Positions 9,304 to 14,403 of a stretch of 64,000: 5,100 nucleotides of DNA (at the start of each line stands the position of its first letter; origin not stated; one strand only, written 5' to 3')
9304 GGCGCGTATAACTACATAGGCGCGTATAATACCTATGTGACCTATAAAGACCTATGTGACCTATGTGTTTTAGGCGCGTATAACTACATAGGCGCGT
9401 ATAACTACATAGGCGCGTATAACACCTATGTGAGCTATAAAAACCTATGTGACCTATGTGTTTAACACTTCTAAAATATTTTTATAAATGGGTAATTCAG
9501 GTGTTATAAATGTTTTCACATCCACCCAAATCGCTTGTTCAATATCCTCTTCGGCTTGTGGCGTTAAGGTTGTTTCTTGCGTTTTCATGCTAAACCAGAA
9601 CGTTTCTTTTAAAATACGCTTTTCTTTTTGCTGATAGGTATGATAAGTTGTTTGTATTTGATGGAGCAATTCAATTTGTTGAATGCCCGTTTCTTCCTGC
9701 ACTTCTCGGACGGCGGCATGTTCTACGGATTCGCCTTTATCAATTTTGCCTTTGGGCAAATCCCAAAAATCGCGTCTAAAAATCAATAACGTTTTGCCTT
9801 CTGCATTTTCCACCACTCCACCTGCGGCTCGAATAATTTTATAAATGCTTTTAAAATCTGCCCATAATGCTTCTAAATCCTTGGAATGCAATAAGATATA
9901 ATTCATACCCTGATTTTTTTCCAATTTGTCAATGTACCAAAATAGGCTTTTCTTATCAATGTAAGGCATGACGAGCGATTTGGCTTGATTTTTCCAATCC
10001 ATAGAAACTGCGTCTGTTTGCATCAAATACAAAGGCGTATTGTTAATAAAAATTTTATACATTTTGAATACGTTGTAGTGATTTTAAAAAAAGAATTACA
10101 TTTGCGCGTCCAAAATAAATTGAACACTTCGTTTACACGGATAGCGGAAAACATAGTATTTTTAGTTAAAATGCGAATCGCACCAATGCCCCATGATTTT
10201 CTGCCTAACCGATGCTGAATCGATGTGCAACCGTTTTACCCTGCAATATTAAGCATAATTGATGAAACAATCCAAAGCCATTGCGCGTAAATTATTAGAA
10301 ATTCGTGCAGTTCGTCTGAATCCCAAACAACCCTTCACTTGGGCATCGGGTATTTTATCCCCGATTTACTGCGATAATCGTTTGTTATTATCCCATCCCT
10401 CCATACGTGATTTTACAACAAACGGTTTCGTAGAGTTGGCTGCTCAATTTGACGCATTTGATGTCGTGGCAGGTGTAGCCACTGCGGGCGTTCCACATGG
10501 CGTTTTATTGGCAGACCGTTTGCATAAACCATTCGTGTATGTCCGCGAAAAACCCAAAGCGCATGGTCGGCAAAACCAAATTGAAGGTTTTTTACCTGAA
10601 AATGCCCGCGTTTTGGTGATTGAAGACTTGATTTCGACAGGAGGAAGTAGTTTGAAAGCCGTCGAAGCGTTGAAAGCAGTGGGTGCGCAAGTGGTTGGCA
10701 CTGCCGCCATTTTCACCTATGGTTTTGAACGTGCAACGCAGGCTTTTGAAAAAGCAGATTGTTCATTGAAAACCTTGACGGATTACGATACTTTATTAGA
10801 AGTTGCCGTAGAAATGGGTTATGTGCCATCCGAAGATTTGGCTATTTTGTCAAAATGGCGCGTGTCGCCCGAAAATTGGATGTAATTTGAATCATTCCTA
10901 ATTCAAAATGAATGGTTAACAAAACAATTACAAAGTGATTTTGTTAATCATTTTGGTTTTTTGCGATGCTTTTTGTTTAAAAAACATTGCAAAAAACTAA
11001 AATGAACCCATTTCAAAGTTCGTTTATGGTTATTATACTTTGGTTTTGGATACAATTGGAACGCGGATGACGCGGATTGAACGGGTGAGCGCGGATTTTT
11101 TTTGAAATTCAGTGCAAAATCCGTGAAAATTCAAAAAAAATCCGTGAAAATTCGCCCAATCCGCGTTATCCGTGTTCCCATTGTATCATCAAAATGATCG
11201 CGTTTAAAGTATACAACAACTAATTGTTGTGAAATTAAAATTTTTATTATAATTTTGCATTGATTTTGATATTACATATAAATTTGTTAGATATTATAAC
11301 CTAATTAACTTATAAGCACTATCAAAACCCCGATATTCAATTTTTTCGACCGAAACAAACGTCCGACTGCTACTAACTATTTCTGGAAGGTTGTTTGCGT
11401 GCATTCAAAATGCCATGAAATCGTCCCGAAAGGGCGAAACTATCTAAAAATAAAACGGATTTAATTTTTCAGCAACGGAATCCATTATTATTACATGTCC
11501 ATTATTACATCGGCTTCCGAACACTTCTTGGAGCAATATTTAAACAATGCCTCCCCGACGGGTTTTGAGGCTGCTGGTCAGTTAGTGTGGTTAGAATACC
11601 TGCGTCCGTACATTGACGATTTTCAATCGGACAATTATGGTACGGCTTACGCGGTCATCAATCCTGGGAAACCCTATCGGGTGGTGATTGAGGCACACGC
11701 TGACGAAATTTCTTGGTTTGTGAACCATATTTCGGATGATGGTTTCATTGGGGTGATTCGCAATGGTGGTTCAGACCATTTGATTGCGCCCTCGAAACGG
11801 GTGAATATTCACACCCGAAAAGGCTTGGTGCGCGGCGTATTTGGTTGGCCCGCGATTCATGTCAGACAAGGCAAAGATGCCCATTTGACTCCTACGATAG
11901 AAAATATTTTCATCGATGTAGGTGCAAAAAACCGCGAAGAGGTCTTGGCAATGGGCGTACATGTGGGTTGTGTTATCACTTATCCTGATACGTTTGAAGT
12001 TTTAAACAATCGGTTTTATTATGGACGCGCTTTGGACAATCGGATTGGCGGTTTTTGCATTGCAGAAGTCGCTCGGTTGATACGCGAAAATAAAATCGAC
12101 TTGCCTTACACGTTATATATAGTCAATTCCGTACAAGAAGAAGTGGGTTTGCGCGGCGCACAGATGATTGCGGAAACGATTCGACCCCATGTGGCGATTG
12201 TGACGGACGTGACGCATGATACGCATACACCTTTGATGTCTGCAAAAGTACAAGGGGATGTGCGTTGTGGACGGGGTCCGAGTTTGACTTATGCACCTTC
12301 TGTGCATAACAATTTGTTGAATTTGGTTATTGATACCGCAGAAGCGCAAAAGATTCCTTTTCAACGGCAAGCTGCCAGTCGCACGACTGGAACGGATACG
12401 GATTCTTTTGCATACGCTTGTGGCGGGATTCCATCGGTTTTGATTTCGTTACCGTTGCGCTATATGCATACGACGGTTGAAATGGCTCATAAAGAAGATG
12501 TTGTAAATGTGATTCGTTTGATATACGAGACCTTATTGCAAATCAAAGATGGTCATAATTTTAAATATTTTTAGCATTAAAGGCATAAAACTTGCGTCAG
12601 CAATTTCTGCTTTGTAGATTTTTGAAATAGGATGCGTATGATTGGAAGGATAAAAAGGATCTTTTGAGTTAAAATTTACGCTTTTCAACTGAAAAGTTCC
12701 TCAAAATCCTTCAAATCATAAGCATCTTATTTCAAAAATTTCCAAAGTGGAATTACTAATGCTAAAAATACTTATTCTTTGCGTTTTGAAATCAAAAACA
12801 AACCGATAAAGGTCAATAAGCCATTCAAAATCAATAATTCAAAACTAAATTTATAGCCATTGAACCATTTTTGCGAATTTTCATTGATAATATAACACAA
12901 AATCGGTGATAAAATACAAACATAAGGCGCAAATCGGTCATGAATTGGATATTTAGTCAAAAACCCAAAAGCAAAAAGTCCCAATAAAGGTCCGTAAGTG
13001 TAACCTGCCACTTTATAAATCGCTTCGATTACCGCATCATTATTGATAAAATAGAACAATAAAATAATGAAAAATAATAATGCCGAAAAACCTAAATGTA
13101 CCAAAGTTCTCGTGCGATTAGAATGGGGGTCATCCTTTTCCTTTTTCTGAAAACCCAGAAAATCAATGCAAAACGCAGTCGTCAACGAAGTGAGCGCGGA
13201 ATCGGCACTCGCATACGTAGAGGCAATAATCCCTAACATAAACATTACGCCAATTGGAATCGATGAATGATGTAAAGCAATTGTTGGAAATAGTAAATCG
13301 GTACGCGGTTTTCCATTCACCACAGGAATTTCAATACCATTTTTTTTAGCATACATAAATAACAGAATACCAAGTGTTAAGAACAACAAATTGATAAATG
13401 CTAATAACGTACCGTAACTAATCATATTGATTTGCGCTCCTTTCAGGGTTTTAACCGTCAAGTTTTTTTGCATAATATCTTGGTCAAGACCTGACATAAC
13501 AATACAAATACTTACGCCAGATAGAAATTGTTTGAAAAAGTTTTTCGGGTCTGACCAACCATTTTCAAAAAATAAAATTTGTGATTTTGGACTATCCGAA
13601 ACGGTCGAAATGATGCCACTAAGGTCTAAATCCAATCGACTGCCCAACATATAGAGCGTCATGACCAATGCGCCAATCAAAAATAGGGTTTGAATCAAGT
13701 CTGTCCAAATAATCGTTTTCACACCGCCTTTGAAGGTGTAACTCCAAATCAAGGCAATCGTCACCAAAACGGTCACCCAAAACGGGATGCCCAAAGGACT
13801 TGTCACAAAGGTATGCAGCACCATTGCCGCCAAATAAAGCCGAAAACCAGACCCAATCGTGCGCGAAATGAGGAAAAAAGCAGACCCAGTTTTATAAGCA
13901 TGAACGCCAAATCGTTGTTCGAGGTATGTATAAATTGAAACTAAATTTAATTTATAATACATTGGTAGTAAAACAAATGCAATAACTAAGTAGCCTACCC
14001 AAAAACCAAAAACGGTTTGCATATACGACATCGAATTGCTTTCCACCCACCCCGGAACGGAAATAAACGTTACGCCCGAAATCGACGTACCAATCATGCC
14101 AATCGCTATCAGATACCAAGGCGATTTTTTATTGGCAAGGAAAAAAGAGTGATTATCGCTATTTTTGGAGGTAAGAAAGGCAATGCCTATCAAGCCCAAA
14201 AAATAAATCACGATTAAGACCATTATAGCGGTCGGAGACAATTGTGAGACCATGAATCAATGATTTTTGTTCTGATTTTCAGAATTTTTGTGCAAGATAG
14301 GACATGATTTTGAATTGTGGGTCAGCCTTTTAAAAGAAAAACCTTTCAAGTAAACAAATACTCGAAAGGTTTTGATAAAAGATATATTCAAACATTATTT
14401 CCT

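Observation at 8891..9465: Repeat island bounded by 26-bp perfect inverted repeats immediately upstream of (and overlapping) the helicase start codon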

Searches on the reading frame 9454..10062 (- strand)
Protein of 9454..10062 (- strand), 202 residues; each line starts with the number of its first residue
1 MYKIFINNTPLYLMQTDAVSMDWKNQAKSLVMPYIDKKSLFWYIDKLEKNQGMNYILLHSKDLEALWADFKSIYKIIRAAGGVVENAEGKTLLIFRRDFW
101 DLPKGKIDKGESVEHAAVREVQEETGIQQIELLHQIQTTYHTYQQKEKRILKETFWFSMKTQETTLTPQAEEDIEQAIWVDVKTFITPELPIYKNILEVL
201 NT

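Call 9: search_protein_families(library=pfam, proteins=[window:9454-10062:-])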
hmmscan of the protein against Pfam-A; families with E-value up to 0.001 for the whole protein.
window:9454-10062:- (202 aa): 2 families
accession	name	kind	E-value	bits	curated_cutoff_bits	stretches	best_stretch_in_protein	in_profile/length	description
PF00293.34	NUDIX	-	6.7e-22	78.4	21.1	1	78-194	4-128/134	NUDIX domain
PF14815.12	NUDIX_4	-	7.8e-05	22.9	35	1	99-187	26-100/113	NUDIX domain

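Call 51: find_homologous_proteins(query=window:9454-10062:-, max_evalue=1e-40)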
Query window:9454-10062:- (202 aa): 1297 proteins with E <= 1e-40 among 3913 candidates; the best 120 are listed.
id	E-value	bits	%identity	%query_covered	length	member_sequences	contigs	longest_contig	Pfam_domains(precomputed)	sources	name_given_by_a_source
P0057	1.7e-128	444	99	100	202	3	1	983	PF00293.35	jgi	jgi:8-oxo-dGTP pyrophosphatase MutT (NUDIX family)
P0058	3.9e-112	390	85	100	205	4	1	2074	PF00293.35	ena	-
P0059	1.3e-111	389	87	99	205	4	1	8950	PF00293.35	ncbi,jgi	ncbi:MAG: hypothetical protein RLZZ628_2308 [Bacteroidota bacterium]|jgi:mutator protein MutT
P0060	2.3e-111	388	87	99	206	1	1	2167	PF00293.35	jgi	jgi:8-oxo-dGTP pyrophosphatase MutT (NUDIX family)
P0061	2.4e-111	388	87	99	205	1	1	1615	PF00293.35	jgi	jgi:8-oxo-dGTP pyrophosphatase MutT (NUDIX family)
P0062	4.7e-111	387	86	99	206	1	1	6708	PF00293.35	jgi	jgi:8-oxo-dGTP pyrophosphatase MutT (NUDIX family)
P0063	3.8e-106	371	84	99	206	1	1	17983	PF00293.35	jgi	jgi:mutator protein MutT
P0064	9.2e-69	249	60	99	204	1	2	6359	PF00293.35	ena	-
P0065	9.7e-68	246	60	99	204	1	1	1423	PF00293.35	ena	-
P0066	6.4e-67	243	55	99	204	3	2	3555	PF00293.35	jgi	jgi:8-oxo-dGTP pyrophosphatase MutT (NUDIX family)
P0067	7.2e-67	243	57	100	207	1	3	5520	PF00293.35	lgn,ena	-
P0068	1.6e-66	242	58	100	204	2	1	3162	PF00293.35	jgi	jgi:8-oxo-dGTP pyrophosphatase MutT (NUDIX family)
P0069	2.0e-66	241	57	100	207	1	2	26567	PF00293.35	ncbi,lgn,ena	-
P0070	2.4e-66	241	57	100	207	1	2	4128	PF00293.35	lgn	-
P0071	2.8e-66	241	57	100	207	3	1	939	PF00293.35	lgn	-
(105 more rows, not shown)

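Call 52: find_encoding_contigs(protein=P0057, flank=3000)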
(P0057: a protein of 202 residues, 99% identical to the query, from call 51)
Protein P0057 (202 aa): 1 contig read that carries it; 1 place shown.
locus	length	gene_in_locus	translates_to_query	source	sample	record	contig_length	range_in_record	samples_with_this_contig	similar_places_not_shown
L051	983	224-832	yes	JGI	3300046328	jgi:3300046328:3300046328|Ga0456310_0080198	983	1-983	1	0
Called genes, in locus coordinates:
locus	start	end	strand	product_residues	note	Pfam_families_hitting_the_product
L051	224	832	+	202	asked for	PF00293:NUDIX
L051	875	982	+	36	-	?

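Call 53: find_encoding_contigs(protein=P0059, flank=5000)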
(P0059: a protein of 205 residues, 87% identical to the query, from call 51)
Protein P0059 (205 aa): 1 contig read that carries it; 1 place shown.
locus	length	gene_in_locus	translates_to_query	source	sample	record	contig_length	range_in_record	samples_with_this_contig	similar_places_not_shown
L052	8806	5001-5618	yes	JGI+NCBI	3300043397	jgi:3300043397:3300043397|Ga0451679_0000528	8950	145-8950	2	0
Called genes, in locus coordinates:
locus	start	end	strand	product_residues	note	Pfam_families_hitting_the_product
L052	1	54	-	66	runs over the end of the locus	?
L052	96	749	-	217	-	PF02630:SCO1-SenC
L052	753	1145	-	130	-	-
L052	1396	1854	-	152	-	-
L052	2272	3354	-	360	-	PF05343:Peptidase_M42, PF01546:Peptidase_M20 (weak)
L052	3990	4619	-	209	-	PF00156:Pribosyltran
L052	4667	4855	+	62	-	-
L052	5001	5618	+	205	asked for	PF00293:NUDIX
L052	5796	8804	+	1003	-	?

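Call 54: find_encoding_contigs(protein=P0062, flank=5000)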
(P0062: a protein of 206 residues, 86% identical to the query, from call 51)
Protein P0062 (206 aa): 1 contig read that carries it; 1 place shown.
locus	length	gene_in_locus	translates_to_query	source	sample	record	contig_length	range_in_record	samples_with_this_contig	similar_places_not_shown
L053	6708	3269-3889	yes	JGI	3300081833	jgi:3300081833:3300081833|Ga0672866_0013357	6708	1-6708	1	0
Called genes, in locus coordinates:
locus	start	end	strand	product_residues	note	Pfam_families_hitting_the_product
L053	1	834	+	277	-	?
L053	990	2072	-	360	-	PF05343:Peptidase_M42, PF04389:Peptidase_M28 (weak), PF01546:Peptidase_M20 (weak)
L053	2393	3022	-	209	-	PF00156:Pribosyltran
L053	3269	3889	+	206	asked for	PF00293:NUDIX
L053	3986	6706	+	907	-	?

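Call 66: find_encoding_contigs(protein=P0058, flank=1500)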
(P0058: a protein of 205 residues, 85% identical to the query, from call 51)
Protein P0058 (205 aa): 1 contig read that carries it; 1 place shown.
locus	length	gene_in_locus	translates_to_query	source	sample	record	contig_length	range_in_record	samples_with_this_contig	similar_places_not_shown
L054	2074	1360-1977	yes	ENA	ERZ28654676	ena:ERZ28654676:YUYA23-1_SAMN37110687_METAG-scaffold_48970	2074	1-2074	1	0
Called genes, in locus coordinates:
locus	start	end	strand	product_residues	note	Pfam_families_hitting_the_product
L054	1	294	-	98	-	?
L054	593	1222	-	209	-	PF00156:Pribosyltran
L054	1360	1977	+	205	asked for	PF00293:NUDIX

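Call 67: find_encoding_contigs(protein=P0060, flank=1500)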
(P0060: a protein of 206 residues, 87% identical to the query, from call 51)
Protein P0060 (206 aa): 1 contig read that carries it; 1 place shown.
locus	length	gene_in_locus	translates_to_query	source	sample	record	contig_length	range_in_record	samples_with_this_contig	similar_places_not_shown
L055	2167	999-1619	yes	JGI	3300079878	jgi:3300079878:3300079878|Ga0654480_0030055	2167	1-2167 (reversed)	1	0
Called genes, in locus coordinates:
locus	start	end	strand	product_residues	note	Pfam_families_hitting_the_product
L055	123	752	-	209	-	PF00156:Pribosyltran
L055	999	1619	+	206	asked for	PF00293:NUDIX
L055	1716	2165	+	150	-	?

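Call 68: find_encoding_contigs(protein=P0061, flank=1500)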
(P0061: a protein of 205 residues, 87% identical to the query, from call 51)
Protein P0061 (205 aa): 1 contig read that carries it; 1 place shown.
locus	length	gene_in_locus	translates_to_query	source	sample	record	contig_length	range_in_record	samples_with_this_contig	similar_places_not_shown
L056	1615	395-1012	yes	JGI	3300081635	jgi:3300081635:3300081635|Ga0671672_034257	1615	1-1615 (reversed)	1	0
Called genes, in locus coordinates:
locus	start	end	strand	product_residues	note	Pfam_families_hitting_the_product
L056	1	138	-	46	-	?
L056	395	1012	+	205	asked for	PF00293:NUDIX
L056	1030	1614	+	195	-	?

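Call 94: search_protein_families(library=padloc, proteins=[window:9454-10062:-], max_evalue=0.001)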
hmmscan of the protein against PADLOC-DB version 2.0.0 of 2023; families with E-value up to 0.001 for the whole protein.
window:9454-10062:- (202 aa): 1 family
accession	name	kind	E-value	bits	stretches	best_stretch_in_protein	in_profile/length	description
PDLC04899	PDC-S07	-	4.6e-12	43.7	1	75-171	5-103/135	-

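Call 95: search_protein_families(library=ncbifam, proteins=[window:9454-10062:-], max_evalue=0.001)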
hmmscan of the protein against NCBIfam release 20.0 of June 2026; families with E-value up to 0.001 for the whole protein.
window:9454-10062:- (202 aa): 19 families
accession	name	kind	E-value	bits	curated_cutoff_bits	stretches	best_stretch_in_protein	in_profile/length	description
NF052459.1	OxoGTPPhMutT1Mycb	equivalog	7.8e-12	44.9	475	1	96-184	27-108/292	8-oxo-(d)GTP phosphatase MutT1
NF006530.0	PRK08999.1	equivalog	2.2e-11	43.4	245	1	75-148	4-82/315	Nudix family hydrolase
NF041652.1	Nud_hyd_Dein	equivalog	9.4e-11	42.2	200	1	78-185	14-127/152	Nudix hydrolase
NF001938.0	PRK00714.1-5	equivalog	2.9e-10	39.8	116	1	97-152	44-101/172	RNA pyrophosphohydrolase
NF008044.0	PRK10776.1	equivalog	1.8e-09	37.6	148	1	80-191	7-116/130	8-oxo-dGTP diphosphatase MutT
NF001936.0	PRK00714.1-3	equivalog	2.5e-09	37.2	118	1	97-167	34-102/155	RNA pyrophosphohydrolase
TIGR00586.1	mutt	equivalog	6.7e-09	35.8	97.9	1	75-147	3-80/129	8-oxo-dGTP diphosphatase MutT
NF006961.0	PRK09438.1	equivalog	3.4e-08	33.1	103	1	83-183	14-127/151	dihydroneopterin triphosphate diphosphatase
TIGR02705.1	nudix_YtkD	equivalog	1.9e-07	30.7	154.4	1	101-160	48-104/156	RNA deprotection pyrophosphohydrolase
NF008736.0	PRK11762.1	equivalog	3e-07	30.1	169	1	102-150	78-128/186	ADP compounds hydrolase NudE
NF001934.0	PRK00714.1-1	equivalog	1.7e-06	27.6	241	1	81-150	12-83/176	RNA pyrophosphohydrolase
NF001937.0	PRK00714.1-4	equivalog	1.1e-05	25.1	139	1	83-144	14-78/161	RNA pyrophosphohydrolase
NF003787.0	PRK05379.1-4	equivalog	1.1e-05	24.6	449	1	96-186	226-325/346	bifunctional nicotinamide-nucleotide adenylyltransferase/Nudix hydroxylase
NF003788.0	PRK05379.1-5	equivalog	1.2e-05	24.8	354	1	87-200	222-344/351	bifunctional nicotinamide-nucleotide adenylyltransferase/Nudix hydroxylase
NF007834.0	PRK10546.1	equivalog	2.6e-05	24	156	1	98-151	30-80/135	pyrimidine (deoxy)nucleoside triphosphate diphosphatase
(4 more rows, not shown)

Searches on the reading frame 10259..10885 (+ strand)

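Call 9: search_protein_families(library=pfam, proteins=[window:10259-10885:+])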
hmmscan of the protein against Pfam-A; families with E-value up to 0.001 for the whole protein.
window:10259-10885:+ (208 aa): 1 family
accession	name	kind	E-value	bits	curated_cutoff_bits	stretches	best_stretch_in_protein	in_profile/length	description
PF00156.33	Pribosyltran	-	1.2e-14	54.3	26.3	1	67-157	30-125/158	Phosphoribosyl transferase domain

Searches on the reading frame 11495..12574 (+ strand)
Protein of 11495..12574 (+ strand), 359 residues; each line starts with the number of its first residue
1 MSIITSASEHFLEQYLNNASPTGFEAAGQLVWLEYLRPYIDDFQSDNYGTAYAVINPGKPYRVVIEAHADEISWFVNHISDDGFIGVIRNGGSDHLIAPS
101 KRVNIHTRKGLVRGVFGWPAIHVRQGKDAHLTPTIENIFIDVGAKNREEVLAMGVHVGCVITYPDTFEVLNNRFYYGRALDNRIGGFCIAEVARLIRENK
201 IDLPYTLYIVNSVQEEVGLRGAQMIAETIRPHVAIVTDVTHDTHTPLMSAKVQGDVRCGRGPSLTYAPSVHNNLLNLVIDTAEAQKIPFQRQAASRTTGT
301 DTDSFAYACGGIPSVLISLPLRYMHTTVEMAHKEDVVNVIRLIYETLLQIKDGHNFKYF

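Call 9: search_protein_families(library=pfam, proteins=[window:11495-12574:+])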
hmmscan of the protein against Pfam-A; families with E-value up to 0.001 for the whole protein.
window:11495-12574:+ (359 aa): 3 families
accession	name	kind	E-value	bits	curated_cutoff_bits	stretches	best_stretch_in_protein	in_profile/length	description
PF05343.19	Peptidase_M42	-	4.7e-75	252.8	23.2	1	57-342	8-292/292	M42 glutamyl aminopeptidase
PF01546.33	Peptidase_M20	-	2.1e-07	31.5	24.6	1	173-348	26-205/206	Peptidase family M20/M25/M40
PF04389.22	Peptidase_M28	-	2.5e-05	24.5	21.3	1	137-326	1-169/193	Peptidase family M28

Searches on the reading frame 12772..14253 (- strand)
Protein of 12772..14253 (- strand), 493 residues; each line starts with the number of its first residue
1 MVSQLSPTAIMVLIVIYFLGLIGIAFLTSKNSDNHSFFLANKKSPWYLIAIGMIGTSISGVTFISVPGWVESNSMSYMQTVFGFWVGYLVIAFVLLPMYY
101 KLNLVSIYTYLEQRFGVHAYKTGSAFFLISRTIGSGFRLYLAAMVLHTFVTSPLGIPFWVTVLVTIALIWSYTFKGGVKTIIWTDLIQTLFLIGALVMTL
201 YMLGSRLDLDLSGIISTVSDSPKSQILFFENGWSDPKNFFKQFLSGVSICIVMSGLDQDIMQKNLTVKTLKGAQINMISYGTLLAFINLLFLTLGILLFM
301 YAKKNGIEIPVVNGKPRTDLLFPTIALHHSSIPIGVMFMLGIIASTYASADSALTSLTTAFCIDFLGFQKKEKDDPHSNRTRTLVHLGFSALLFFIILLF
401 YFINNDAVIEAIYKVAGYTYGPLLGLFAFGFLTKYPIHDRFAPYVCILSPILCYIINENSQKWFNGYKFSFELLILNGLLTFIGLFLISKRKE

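Call 9: search_protein_families(library=pfam, proteins=[window:12772-14253:-])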
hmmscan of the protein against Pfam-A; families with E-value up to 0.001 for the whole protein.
window:12772-14253:- (493 aa): 1 family
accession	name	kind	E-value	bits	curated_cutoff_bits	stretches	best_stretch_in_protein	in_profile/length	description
PF00474.23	SSF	-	2e-19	70.2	22.8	1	37-430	1-388/406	Sodium:solute symporter family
